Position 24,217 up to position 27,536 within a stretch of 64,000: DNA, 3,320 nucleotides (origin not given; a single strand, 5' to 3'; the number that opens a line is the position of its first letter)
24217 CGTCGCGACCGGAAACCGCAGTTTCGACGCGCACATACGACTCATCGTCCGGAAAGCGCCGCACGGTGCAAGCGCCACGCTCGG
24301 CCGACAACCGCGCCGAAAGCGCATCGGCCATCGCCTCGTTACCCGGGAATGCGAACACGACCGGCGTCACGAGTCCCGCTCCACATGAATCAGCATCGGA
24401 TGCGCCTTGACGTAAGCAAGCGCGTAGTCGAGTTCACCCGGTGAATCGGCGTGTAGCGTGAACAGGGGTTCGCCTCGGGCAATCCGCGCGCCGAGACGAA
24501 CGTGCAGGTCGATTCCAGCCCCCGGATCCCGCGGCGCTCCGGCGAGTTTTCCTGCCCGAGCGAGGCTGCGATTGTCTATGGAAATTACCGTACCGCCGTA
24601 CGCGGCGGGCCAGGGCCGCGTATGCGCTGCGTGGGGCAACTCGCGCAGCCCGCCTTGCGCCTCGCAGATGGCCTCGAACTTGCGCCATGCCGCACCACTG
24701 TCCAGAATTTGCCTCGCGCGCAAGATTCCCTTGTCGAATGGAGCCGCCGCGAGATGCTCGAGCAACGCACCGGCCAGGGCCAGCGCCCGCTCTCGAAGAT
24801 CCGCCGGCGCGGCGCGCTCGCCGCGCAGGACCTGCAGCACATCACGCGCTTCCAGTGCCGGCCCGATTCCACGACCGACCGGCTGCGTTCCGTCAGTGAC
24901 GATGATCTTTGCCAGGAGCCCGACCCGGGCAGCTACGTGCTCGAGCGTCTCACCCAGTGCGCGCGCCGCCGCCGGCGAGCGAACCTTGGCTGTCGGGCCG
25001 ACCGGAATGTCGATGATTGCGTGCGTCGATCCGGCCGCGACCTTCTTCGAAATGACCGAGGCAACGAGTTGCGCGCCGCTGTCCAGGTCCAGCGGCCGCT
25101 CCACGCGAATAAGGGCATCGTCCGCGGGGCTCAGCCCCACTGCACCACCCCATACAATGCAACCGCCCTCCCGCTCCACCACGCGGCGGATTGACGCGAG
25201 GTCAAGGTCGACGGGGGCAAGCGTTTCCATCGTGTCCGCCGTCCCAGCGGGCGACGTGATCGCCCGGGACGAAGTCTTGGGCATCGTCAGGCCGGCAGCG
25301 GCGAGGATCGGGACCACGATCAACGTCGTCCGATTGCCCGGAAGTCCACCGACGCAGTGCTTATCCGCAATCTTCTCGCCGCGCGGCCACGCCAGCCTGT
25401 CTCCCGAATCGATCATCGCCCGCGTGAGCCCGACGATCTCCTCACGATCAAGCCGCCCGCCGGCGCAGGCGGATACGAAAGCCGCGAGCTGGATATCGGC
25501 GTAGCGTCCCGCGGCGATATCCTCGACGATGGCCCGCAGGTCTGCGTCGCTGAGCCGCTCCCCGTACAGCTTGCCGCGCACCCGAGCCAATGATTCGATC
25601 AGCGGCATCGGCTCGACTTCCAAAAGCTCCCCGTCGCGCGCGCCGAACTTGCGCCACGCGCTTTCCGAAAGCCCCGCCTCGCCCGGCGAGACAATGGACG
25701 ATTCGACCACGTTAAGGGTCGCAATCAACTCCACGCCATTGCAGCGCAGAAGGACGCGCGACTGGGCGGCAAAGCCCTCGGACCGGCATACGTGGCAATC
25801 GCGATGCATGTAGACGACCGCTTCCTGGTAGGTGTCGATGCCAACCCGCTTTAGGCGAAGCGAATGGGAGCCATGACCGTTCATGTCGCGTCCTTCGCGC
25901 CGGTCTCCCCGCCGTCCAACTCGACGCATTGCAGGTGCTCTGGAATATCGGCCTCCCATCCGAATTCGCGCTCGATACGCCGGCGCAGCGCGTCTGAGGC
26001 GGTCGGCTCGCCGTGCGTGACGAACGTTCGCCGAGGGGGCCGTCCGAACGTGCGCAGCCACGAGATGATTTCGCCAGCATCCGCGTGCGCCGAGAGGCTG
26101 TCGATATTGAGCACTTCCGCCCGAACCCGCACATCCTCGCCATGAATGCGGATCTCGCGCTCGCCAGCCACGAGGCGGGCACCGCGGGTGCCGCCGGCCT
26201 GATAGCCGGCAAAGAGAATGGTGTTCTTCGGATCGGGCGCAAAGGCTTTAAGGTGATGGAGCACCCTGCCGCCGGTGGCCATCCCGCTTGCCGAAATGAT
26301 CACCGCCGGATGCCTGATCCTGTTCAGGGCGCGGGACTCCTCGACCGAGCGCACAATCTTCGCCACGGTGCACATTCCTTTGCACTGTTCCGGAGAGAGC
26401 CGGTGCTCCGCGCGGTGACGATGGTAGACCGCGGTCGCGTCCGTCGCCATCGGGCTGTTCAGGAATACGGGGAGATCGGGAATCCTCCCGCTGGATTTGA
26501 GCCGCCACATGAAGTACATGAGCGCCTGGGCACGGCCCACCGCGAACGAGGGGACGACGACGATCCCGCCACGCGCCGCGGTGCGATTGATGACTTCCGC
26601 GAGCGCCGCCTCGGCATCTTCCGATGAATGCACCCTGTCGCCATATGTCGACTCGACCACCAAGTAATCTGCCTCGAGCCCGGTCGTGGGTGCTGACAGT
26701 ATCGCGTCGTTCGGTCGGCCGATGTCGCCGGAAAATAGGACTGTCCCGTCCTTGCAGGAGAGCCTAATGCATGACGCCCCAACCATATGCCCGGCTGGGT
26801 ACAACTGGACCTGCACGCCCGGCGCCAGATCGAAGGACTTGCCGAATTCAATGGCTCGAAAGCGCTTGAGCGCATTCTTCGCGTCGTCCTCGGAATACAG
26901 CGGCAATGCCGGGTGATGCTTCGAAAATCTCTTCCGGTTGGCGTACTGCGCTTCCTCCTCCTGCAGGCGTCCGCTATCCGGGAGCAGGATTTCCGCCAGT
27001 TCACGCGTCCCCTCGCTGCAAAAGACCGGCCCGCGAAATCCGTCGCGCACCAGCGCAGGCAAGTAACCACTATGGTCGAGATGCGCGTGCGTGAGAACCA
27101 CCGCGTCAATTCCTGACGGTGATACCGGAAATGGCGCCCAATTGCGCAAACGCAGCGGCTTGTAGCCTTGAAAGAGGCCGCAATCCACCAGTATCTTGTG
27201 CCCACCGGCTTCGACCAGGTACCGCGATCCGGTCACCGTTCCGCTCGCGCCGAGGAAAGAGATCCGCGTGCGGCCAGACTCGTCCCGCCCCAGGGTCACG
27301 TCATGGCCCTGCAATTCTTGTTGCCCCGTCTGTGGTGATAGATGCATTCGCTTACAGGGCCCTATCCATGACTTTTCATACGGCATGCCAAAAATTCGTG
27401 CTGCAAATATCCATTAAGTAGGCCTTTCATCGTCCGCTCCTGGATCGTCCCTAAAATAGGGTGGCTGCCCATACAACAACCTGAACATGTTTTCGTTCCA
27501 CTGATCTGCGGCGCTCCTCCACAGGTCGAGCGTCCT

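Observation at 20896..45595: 24.6-kb unidirectional array that joins cusCBA-ccdA-copG copper efflux directly to the N-ATPase and a nucleotide-metabolism/cyclase block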

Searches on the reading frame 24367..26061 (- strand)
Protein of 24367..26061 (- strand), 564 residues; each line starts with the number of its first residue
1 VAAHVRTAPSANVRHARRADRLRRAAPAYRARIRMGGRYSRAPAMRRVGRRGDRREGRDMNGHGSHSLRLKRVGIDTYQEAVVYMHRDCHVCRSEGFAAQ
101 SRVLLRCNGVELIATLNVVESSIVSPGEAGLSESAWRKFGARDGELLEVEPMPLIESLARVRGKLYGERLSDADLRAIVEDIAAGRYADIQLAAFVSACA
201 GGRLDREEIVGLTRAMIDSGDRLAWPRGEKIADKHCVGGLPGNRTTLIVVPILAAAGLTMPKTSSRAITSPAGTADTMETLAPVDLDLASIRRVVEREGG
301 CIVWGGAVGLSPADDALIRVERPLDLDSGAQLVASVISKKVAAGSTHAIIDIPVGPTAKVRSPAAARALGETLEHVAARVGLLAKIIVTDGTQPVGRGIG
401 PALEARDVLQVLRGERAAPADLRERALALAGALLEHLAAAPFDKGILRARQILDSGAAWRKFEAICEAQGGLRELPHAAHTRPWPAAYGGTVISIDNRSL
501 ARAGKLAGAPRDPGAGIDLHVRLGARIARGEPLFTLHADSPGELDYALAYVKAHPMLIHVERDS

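Call 7: search_protein_families(library=pfam, proteins=[window:24367-26061:-], max_evalue=0.01)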
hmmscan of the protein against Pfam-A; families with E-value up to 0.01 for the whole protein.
window:24367-26061:- (564 aa): 3 families
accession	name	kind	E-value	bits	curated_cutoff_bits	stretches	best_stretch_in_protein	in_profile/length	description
PF02885.22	Glycos_trans_3N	-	4.1e-13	49.3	26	1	164-220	7-63/63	Glycosyl transferase family, helical bundle domain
PF00591.27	Glycos_transf_3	-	2.1e-12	47.7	27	1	230-458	3-252/253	Glycosyl transferase family, a/b domain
PF07831.19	PYNP_C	-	3.4e-10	39.9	27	1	492-553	2-70/75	Pyrimidine nucleoside phosphorylase C-terminal domain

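Call 51: search_protein_families(library=ncbifam, proteins=[window:24367-25884:-], max_evalue=0.001)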
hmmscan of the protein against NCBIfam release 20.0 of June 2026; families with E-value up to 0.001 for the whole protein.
window:24367-25884:- (505 aa): 9 families
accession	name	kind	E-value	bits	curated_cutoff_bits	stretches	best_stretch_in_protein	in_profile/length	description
NF003338.0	PRK04350.1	subfamily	1.4e-204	680.1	434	1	8-500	2-494/502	thymidine phosphorylase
TIGR02645.1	ARCH_P_rylase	hypoth_equivalog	3.8e-180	599.5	434.6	1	9-496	1-487/493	putative thymidine phosphorylase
TIGR03327.1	AMP_phos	equivalog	1.7e-143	478.8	535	1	9-496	2-488/500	AMP phosphorylase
NF004490.0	PRK05820.1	equivalog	2e-65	221.2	269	1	102-495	9-419/439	thymidine phosphorylase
TIGR02644.1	Y_phosphoryl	subfamily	2.5e-61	207.7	409.05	1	103-493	6-411/417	pyrimidine-nucleoside phosphorylase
TIGR02643.1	T_phosphoryl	equivalog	6.2e-49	167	570.7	1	102-494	7-418/437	thymidine phosphorylase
NF004747.0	PRK06078.1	equivalog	8.6e-41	139.9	559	1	105-481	10-401/434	pyrimidine-nucleoside phosphorylase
TIGR01245.1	trpD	equivalog_domain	3.7e-14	52.8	199.05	1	108-240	7-142/330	anthranilate phosphoribosyltransferase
NF011201.0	PRK14607.1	equivalog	1.3e-09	37.3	670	1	105-238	202-337/534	bifunctional anthranilate synthase component II/anthranilate phosphoribosyltransferase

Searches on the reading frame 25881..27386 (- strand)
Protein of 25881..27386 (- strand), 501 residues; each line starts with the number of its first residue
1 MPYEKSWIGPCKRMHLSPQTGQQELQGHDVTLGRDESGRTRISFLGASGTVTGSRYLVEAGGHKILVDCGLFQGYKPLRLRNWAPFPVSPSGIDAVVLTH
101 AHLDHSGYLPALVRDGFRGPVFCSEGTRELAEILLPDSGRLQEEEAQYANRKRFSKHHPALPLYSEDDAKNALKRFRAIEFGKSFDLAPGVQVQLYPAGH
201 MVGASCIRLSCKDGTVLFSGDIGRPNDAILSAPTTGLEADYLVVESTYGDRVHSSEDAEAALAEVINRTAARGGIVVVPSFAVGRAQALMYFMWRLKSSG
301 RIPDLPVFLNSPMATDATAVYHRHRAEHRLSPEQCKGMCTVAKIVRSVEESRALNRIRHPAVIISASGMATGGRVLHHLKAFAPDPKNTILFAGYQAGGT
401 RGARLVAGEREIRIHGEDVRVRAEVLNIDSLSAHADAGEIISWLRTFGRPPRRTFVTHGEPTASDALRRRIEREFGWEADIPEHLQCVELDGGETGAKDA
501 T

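Call 7: search_protein_families(library=pfam, proteins=[window:25881-27386:-], max_evalue=0.01)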
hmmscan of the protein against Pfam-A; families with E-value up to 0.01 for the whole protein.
window:25881-27386:- (501 aa): 6 families
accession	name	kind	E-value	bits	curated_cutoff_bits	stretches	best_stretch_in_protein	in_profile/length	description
PF10996.14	Beta-Casp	-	3.4e-38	131.3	27.7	1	286-405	1-120/120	Beta-Casp domain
PF07521.17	RMMBL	-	6.5e-19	68.1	21.6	1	418-482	1-63/63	Zn-dependent metallo-hydrolase RNA specificity domain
PF00753.33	Lactamase_B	-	3e-16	60.4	22.7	1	56-233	9-161/196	Metallo-beta-lactamase superfamily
PF12706.13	Lactamase_B_2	-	9.2e-12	45.4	27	1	63-248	1-167/200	Beta-lactamase superfamily domain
PF16661.11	Lactamase_B_6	-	7.1e-09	35.7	27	1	57-232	1-172/193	Metallo-beta-lactamase superfamily domain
PF23023.1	Anti-Pycsar_Apyc1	-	0.0061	16.5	50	0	56-108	23-69/250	Anti-Pycsar protein Apyc1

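Call 51: search_protein_families(library=ncbifam, proteins=[window:25881-27386:-], max_evalue=0.001)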
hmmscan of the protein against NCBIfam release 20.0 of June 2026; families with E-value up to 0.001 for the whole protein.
window:25881-27386:- (501 aa): 8 families
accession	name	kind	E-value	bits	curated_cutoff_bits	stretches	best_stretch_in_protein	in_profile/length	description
NF045584.1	cas14_MBL_CASP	equivalog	1.4e-112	377.1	800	1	41-473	2-426/612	type VII CRISPR-associated protein Cas14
TIGR03675.1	arCOG00543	equivalog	3.6e-90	303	580.2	1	38-490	173-630/631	beta-CASP ribonuclease aCPSF1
TIGR04122.1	Xnuc_lig_assoc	equivalog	1.3e-16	60.3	325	1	177-293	65-182/326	ligase-associated DNA damage response exonuclease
NF041257.1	GntH_guanitoxin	equivalog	2e-07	30.3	333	0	40-113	13-88/374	guanitoxin biosynthesis MBL fold metallo-hydrolase GntH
NF047975.1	blaPYX_B1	exception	6.4e-05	22.4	473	1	56-132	66-138/245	PYX family subclass B1 metallo-beta-lactamase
TIGR02651.1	RNase_Z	equivalog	0.00036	19.7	292.95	0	42-113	2-72/302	ribonuclease Z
NF000806.0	PRK00055.2-4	equivalog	0.00038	19.7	363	0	52-109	19-70/280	ribonuclease Z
NF008887.0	PRK11921.1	equivalog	0.00057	18.8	635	1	88-128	67-107/396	anaerobic nitric oxide reductase flavorubredoxin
